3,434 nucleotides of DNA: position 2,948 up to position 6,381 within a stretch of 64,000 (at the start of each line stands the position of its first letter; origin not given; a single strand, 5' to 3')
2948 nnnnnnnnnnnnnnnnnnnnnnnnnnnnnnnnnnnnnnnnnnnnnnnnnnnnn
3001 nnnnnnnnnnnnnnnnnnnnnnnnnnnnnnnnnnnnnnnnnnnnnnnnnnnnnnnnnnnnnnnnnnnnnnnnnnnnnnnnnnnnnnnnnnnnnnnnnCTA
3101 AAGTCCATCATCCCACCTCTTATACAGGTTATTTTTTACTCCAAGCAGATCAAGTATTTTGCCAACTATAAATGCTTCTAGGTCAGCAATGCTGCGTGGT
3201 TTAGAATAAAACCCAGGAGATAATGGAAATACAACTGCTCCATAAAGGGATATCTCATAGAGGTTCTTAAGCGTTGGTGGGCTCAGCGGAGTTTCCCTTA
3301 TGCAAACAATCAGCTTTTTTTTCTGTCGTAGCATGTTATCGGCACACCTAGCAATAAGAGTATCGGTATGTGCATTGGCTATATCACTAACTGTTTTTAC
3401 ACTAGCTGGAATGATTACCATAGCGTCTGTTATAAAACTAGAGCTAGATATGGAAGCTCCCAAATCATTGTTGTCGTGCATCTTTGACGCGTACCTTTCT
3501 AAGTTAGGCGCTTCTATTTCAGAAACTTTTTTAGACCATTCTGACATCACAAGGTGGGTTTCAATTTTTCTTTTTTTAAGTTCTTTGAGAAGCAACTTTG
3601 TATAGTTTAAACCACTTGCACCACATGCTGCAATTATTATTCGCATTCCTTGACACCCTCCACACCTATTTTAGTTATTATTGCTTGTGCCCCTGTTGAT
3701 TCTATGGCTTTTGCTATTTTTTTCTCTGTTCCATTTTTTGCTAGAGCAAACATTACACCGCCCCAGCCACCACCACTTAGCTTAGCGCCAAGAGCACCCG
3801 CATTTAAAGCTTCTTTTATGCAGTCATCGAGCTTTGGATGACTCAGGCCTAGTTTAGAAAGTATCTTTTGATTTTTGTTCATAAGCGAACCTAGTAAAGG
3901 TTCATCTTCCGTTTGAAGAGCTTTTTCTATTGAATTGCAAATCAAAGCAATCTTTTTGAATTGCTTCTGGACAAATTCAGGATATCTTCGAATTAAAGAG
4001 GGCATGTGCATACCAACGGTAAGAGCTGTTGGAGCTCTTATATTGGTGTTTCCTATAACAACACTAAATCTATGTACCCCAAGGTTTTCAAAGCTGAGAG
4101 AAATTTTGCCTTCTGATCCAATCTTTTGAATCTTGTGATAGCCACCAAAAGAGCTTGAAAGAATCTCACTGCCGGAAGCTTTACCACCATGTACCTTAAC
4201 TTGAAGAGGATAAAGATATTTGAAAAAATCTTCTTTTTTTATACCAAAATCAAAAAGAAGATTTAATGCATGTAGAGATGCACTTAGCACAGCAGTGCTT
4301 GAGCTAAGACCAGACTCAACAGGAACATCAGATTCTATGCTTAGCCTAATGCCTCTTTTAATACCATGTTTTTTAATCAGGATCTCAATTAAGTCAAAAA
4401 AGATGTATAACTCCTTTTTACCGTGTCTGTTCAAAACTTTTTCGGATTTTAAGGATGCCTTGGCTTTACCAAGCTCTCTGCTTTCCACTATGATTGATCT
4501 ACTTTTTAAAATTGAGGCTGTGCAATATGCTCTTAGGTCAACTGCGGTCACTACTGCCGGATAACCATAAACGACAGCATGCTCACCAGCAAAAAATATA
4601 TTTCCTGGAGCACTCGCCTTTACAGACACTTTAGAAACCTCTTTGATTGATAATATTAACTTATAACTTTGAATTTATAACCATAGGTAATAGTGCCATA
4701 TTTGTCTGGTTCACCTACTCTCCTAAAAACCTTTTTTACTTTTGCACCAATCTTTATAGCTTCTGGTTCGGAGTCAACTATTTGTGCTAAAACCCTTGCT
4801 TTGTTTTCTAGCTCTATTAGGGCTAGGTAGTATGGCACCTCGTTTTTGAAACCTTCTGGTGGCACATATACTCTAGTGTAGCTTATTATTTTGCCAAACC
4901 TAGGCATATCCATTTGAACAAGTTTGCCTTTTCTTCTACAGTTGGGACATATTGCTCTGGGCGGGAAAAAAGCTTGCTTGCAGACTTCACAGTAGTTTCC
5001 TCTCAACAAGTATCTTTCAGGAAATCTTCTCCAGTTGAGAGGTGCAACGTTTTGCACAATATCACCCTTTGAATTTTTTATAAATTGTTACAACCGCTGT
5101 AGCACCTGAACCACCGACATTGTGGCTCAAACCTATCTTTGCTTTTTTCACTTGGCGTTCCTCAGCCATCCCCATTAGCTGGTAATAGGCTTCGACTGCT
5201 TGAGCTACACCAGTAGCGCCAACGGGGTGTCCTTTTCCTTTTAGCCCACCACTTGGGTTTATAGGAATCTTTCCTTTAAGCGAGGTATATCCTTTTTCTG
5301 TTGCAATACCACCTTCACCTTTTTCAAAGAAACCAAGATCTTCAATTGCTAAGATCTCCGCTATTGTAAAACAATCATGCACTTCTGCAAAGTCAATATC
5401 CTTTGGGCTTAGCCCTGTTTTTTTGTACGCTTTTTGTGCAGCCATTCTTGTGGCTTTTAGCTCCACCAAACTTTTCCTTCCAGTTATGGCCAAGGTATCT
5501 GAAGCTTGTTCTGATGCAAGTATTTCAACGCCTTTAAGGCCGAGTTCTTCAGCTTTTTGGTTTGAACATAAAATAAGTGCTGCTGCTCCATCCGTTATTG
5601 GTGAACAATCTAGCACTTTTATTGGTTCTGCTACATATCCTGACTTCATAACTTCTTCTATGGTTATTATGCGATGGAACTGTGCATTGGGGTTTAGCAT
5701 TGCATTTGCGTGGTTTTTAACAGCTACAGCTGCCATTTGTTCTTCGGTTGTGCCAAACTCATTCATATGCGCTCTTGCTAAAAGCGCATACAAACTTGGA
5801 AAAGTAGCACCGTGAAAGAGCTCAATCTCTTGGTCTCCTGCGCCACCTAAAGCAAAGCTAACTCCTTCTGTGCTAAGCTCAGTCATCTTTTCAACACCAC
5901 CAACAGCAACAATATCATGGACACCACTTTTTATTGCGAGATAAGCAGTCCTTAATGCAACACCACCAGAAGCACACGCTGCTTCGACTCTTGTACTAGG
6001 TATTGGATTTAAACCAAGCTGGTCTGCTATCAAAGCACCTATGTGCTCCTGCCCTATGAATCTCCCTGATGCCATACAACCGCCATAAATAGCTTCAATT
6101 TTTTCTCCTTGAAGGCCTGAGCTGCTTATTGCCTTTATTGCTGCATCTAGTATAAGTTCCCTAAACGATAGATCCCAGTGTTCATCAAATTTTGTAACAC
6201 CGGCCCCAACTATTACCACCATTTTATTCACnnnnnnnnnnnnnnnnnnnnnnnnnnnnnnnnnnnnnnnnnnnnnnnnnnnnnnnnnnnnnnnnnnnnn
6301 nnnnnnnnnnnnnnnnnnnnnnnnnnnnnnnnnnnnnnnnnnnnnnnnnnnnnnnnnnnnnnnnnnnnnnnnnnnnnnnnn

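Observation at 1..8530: Complete archaeal 'alternative' mevalonate pathway encoded as one tightly overlapping 10-gene operon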

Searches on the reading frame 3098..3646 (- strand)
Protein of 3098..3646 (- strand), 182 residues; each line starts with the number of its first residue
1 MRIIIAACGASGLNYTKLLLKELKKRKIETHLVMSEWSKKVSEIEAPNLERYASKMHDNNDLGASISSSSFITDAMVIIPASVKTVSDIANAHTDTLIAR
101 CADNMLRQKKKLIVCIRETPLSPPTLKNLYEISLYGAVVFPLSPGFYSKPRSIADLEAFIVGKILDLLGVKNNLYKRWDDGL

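Call 5: search_protein_families(library=pfam, proteins=[window:3098-3646:-])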
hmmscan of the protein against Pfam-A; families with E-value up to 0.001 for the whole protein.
window:3098-3646:- (182 aa): 1 family
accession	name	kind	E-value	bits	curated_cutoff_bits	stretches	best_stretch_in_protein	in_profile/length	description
PF02441.25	Flavoprotein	-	2.2e-37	128.6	22.7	1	1-168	1-162/162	Flavoprotein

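Call 6: search_protein_families(library=ncbifam, proteins=[window:3098-3646:-])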
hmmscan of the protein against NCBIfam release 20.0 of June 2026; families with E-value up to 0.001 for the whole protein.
window:3098-3646:- (182 aa): 6 families
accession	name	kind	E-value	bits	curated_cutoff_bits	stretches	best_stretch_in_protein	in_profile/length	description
NF004685.0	PRK06029.1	subfamily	1e-56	192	188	1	1-179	2-185/187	UbiX family flavin prenyltransferase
NF041206.1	VdcB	exception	1.3e-52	178.1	290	1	2-179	1-183/184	non-oxidative hydroxyarylic acid decarboxylases subunit B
TIGR00421.1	ubiX_pad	subfamily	2.7e-52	177.2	108.9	1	2-178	1-181/181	UbiX family flavin prenyltransferase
NF041218.1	BagM_FevK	exception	3.1e-40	137.9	420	1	1-179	1-184/215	bagremycin/ferroverdin biosynthesis UbiX family decarboxylase BagM/FevK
NF006161.0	PRK08305.1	equivalog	7.5e-06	25.7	156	1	36-116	56-128/196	dipicolinate synthase subunit B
TIGR02852.1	spore_dpaB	equivalog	1.3e-05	24.7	229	1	53-116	65-123/187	dipicolinate synthase subunit B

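Call 65: search_solved_structures(query=window:3098-3646:-, max_evalue=1e-10)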
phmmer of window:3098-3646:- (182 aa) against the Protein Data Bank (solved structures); distinct sequences matched with E-value up to 1e-10: 15.
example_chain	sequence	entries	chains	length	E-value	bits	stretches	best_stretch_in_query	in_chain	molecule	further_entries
6m8v_A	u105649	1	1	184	3.4e-39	137.9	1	1-179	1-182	Flavin prenyltransferase UbiX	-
6qlg_C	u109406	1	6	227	1.4e-37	132.7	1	2-179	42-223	Flavin prenyltransferase PAD1, mitochondrial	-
1sbz_A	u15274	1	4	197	3.2e-34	121.7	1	1-179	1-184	Probable aromatic acid decarboxylase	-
6m8t_A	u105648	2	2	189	2.1e-29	106.1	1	1-178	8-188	Flavin prenyltransferase UbiX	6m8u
2ejb_A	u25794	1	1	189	6e-28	101.3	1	2-178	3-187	Probable aromatic acid decarboxylase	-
3zqu_A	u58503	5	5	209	3.8e-26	95.5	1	57-180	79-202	PROBABLE AROMATIC ACID DECARBOXYLASE | UbiX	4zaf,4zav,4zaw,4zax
4zag_A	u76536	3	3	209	5.3e-26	95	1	57-180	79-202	Probable aromatic acid decarboxylase | UbiX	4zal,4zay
6qlh_A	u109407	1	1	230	5.7e-26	94.9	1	57-180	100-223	Flavin prenyltransferase UbiX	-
4zan_A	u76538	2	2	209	1.4e-25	93.6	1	57-180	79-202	UbiX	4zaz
6qlk_A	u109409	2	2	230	5.5e-25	91.7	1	57-180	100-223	Flavin prenyltransferase UbiX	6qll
6qli_A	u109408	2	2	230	1e-24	90.8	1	57-180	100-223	Flavin prenyltransferase UbiX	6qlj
6qlv_A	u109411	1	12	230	1.6e-24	90.2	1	57-177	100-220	Flavin prenyltransferase UbiX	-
7km2_L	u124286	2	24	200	1.1e-23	87.5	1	2-180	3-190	Flavin prenyltransferase UbiX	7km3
4rhe_A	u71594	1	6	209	1.1e-23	87.5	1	65-179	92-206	3-octaprenyl-4-hydroxybenzoate carboxy-lyase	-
4rhf_A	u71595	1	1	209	1.7e-23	86.9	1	65-179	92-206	3-octaprenyl-4-hydroxybenzoate carboxy-lyase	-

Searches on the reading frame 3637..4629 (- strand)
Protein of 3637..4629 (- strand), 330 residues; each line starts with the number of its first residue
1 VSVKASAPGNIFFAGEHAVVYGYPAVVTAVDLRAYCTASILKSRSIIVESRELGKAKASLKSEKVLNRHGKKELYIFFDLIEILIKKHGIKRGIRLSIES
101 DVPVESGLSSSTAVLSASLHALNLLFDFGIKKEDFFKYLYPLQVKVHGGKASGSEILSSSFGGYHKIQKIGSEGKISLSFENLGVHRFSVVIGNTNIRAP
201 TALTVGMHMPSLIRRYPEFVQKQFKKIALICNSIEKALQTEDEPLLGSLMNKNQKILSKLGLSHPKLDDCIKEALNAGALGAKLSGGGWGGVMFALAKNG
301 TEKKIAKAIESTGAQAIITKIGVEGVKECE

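Call 5: search_protein_families(library=pfam, proteins=[window:3637-4629:-])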
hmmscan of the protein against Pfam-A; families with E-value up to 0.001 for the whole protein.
window:3637-4629:- (330 aa): 2 families
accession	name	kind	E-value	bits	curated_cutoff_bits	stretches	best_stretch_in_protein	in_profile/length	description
PF08544.19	GHMP_kinases_C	-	1.2e-15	58.1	21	1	235-313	2-83/85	GHMP kinases C terminal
PF00288.32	GHMP_kinases_N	-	5e-13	49.5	22.3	1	80-163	6-87/87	GHMP kinases N terminal domain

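Call 6: search_protein_families(library=ncbifam, proteins=[window:3637-4629:-])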
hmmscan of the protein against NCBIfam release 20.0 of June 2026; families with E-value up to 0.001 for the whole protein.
window:3637-4629:- (330 aa): 16 families
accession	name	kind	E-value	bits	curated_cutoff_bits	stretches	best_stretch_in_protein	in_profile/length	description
NF003036.0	PRK03926.1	equivalog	5.7e-61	206.2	403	1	3-327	2-297/302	mevalonate kinase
TIGR00549.1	mevalon_kin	equivalog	1.3e-50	172.5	163.05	1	7-296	1-276/276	mevalonate kinase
NF003006.0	PRK03817.1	equivalog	5.4e-23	81.5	443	2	232-312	247-328/352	galactokinase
TIGR00131.1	gal_kin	equivalog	7.1e-18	64.7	226.65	2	4-202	19-218/388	galactokinase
NF001816.0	PRK00555.1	equivalog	1.4e-16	60.4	509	2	236-316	262-343/363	galactokinase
TIGR01220.1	Pmev_kin_Gr_pos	equivalog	4.1e-13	49.1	165.7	1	4-165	2-175/358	phosphomevalonate kinase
TIGR00191.1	thrB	equivalog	4.7e-13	48.6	168.25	1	75-321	61-289/304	homoserine kinase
NF002288.1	PRK01212.1-4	equivalog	1.3e-12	47.4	194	1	81-315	64-284/303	homoserine kinase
NF003705.0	PRK05322.1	equivalog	6.4e-12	44.9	385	1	7-137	24-156/388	galactokinase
NF003472.0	PRK05101.1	equivalog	5.9e-11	41.9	499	1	5-133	23-152/382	galactokinase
NF049969.1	GlMnHpPKinHddA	equivalog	1.4e-10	41.1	600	1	26-326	32-333/338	D-glycero-D-manno-heptose 7-phosphate kinase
TIGR01920.1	Shik_kin_archae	equivalog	3e-09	36.6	126.85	1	70-127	46-103/266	shikimate kinase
NF002870.0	PRK03188.1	equivalog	2.1e-08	33.2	286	0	225-315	202-290/310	4-(cytidine 5'-diphospho)-2-C-methyl-D-erythritol kinase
NF040725.1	panto_kin_Meth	equivalog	4.4e-07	29.1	380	1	79-227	73-213/286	pantoate kinase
TIGR00154.1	ispE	equivalog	2.9e-05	23.8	138.7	0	80-134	73-128/294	4-(cytidine 5'-diphospho)-2-C-methyl-D-erythritol kinase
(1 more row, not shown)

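Call 44: search_solved_structures(query=window:3637-4629:-, max_evalue=0.00001)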
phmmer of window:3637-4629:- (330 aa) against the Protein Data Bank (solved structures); distinct sequences matched with E-value up to 0.00001: 22.
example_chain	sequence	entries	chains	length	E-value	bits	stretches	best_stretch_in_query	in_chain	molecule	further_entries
6mde_A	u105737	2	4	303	8.6e-37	130.6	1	3-327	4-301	Mevalonate kinase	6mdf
4hac_A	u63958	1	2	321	1e-36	130.4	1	3-327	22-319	Mevalonate kinase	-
8teb_A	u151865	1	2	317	2.1e-31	112.9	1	4-326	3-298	Mevalonate kinase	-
1vis_A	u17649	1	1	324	2e-23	86.7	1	2-311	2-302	Mevalonate kinase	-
1kkh_A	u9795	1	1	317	5.3e-23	85.3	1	7-310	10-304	Mevalonate Kinase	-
2hfs_A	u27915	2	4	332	4.5e-16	62.5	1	8-309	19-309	Mevalonate kinase, putative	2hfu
2x7i_A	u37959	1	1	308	1.3e-14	57.7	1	7-315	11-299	MEVALONATE KINASE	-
2oi2_A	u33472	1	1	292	1.7e-14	57.4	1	232-314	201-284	Mevalonate kinase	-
1kvk_A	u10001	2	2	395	7.9e-14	55.2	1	84-326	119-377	mevalonate kinase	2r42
8tfo_A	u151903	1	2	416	1e-12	51.5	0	146-294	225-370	Mevalonate kinase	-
2r3v_A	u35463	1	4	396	2e-12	50.5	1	137-326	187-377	Mevalonate kinase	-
1s4e_A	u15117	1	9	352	2.6e-10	43.6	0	193-309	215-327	Galactokinase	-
2aj4_A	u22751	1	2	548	4.4e-09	39.6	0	244-311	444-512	Galactokinase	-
3k17_A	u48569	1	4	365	3.1e-07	33.5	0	230-305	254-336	Lin0012 protein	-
2cz9_A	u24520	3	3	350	5.1e-07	32.8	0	242-301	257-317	Probable galactokinase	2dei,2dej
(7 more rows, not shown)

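Call 57: find_homologous_proteins(query=window:3637-4629:-)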
Query window:3637-4629:- (330 aa): 2215 proteins with E <= 0.001 among 5792 candidates; the best 120 are listed.
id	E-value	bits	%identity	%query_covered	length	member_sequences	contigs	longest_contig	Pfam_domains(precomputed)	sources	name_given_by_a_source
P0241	6.6e-209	711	100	100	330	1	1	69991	PF00288.33,PF08544.19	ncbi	ncbi:MAG: mevalonate kinase [Candidatus Diapherotrites archaeon]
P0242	2.6e-144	499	69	100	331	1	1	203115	PF00288.33,PF08544.19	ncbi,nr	ncbi:MAG: mevalonate kinase [Candidatus Diapherotrites archaeon]|nr:mevalonate kinase [Candidatus Di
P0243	4.4e-144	498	69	99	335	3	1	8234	PF00288.33,PF08544.19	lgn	-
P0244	5.9e-144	497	70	99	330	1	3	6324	PF00288.33,PF08544.19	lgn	-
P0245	3.6e-142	492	70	99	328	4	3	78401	PF00288.33,PF08544.19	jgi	-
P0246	7.1e-142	491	68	100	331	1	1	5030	PF00288.33,PF08544.19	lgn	-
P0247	1.1e-131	457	64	100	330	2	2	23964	PF00288.33,PF08544.19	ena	-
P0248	1.1e-130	454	63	99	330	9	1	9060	PF00288.33,PF08544.19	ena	-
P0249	1.1e-129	450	63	100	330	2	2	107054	PF00288.33,PF08544.19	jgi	jgi:mevalonate kinase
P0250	2.4e-128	446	63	100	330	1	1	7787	PF00288.33,PF08544.19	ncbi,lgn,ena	-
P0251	5.1e-128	445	63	98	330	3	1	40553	PF00288.33,PF08544.19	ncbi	-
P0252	1.2e-125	437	60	100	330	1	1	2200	PF00288.33,PF08544.19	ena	-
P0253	1.7e-122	427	62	96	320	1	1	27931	PF00288.33,PF08544.19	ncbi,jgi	-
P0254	5.1e-113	396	59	99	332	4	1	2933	PF00288.33,PF08544.19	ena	-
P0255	1.7e-108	381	58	99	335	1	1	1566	PF00288.33,PF08544.19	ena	-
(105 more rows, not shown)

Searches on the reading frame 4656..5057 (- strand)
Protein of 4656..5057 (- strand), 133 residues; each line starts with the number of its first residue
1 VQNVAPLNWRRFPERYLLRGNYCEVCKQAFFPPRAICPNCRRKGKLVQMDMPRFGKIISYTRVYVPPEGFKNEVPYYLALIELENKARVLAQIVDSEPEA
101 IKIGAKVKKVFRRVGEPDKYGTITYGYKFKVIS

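Call 5: search_protein_families(library=pfam, proteins=[window:4656-5057:-])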
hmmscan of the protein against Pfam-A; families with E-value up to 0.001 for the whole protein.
window:4656-5057:- (133 aa): 2 families
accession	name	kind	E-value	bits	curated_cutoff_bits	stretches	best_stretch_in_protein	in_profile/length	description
PF01796.24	OB_ChsH2_C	-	7.7e-19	67.8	27.1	1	50-112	3-65/65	ChsH2, C-terminal OB-fold domain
PF12172.15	zf-ChsH2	-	1.9e-05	24.8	23.2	1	18-42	9-33/37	ChsH2, rubredoxin-like zinc ribbon domain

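Call 6: search_protein_families(library=ncbifam, proteins=[window:4656-5057:-])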
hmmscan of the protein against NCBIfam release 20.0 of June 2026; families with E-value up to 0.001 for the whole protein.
window:4656-5057:- (133 aa): 1 family
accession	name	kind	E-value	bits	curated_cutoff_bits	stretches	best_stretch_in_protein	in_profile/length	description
NF053627.1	BnzsclthlBbsAGT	equivalog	1.6e-12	47.6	250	1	17-131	35-144/145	benzoylsuccinyl-CoA thiolase subunit BbsA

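Call 64: search_solved_structures(query=window:4656-5057:-, max_evalue=0.001)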
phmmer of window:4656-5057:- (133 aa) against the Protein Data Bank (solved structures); distinct sequences matched with E-value up to 0.001: 10.
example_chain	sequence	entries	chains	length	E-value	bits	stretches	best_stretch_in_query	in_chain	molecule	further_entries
6esq_E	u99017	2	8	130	9.9e-33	116.5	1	8-131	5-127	Pfam DUF35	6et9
9skh_E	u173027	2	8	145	3.9e-14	56.3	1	8-129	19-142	2,4-diacetylphloroglucinol biosynthesis protein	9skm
5m3k_B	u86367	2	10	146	9.6e-12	48.5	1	8-129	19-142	2,4-diacetylphloroglucinol biosynthesis protein PhlB | 2,4-diacetylphloroglucinol biosynthesis protein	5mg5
9vbo_H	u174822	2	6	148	4.5e-10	43.1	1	8-131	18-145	2,4-diacetylphloroglucinol biosynthesis protein PhlB family protein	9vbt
9myr_B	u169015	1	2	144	2e-09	41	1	18-116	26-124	Acyl dehydratase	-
6ok1_B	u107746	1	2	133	6.2e-08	36.2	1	20-107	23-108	ChsH2(DUF35)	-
2q7z_A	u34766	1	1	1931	3.8e-07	33.7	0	23-68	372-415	Complement receptor type 1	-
7pxp_A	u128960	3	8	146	2.6e-06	30.9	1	18-114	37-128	Benzoylsuccinyl-CoA thiolase subunit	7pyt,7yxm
6htj_A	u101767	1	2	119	3.6e-06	30.5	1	7-115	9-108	Nucleic-acid-binding protein containing a Zn-ribbon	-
3irb_A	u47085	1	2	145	9.4e-06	29.1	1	18-108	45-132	uncharacterized protein from DUF35 family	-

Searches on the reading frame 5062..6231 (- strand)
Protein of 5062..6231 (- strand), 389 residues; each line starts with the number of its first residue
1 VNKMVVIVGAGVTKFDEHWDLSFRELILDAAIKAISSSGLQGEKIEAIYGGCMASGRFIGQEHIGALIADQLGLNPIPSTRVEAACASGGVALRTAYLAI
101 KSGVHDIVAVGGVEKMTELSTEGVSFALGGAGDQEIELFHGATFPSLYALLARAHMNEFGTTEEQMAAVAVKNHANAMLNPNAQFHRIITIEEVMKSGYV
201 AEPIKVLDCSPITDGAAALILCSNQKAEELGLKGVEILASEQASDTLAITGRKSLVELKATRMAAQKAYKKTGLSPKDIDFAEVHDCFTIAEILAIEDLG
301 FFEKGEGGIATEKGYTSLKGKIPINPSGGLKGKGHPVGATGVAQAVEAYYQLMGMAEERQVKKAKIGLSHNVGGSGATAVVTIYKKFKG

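Call 5: search_protein_families(library=pfam, proteins=[window:5062-6231:-])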
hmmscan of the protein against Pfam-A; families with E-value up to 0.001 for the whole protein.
window:5062-6231:- (389 aa): 4 families
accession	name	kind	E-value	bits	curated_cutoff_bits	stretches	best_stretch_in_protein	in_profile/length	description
PF22691.2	Thiolase_C_1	-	1.1e-46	158.6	28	1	242-385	2-143/144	Thiolase C-terminal domain-like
PF00108.29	Thiolase_N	-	5.5e-29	101.8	26.4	1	5-224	1-259/260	Thiolase, N-terminal domain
PF02803.24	Thiolase_C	-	3.7e-10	39.9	27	1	262-369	25-110/123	Thiolase, C-terminal domain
PF00109.32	ketoacyl-synt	-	1.4e-06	28.6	20.8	1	63-118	152-206/252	Beta-ketoacyl synthase, N-terminal domain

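Call 6: search_protein_families(library=ncbifam, proteins=[window:5062-6231:-])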
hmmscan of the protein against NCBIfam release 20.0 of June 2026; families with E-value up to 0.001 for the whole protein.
window:5062-6231:- (389 aa): 61 families (the best 25 are shown)
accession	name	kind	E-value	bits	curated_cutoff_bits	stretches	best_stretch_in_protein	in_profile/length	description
NF004720.0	PRK06064.1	subfamily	6.9e-165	548.5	420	1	4-386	3-387/389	thiolase domain-containing protein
NF053570.1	AcCoTHIOL_METTL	equivalog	1.5e-157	524.4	600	1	5-385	4-382/385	acetyl-CoA acetyltransferase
NF009228.0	PRK12578.1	subfamily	1.7e-104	349.5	485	1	1-385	1-386/387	thiolase domain-containing protein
NF005704.0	PRK07516.1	subfamily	1.3e-98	330.5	412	1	4-386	3-387/389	thiolase domain-containing protein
NF004810.0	PRK06157.1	equivalog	1.6e-94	317.3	403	1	3-383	7-392/400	acetyl-CoA acetyltransferase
NF004982.0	PRK06365.1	equivalog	1.8e-86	290.9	695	2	2-253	15-266/430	thiolase domain-containing protein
NF006102.0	PRK08256.1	subfamily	1.9e-80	270.9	436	1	1-386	1-392/394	lipid-transfer protein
NF004936.0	PRK06289.1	equivalog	4.6e-72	243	375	1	1-385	1-402/405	acetyl-CoA acetyltransferase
NF004715.0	PRK06059.1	equivalog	5.5e-70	236.3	424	1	2-381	3-395/399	lipid-transfer protein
NF004811.0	PRK06158.1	subfamily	5e-62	210.1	421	1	5-381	10-375/384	acetyl-CoA acetyltransferase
NF006180.0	PRK08313.1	subfamily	1.4e-60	205.2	514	1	2-376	3-374/389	thiolase domain-containing protein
NF053628.1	BnzsclthlBbsBGT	equivalog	6.6e-59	199.6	750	1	2-376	4-372/389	benzoylsuccinyl-CoA thiolase subunit BbsB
NF004721.0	PRK06065.1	equivalog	1.3e-54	185.6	455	1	2-365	9-372/393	thiolase domain-containing protein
NF006010.0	PRK08142.1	subfamily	1.2e-53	182.3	462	1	6-376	8-374/388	thiolase domain-containing protein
NF004722.0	PRK06066.1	equivalog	6.7e-48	163.6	516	1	3-371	4-369/385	thiolase domain-containing protein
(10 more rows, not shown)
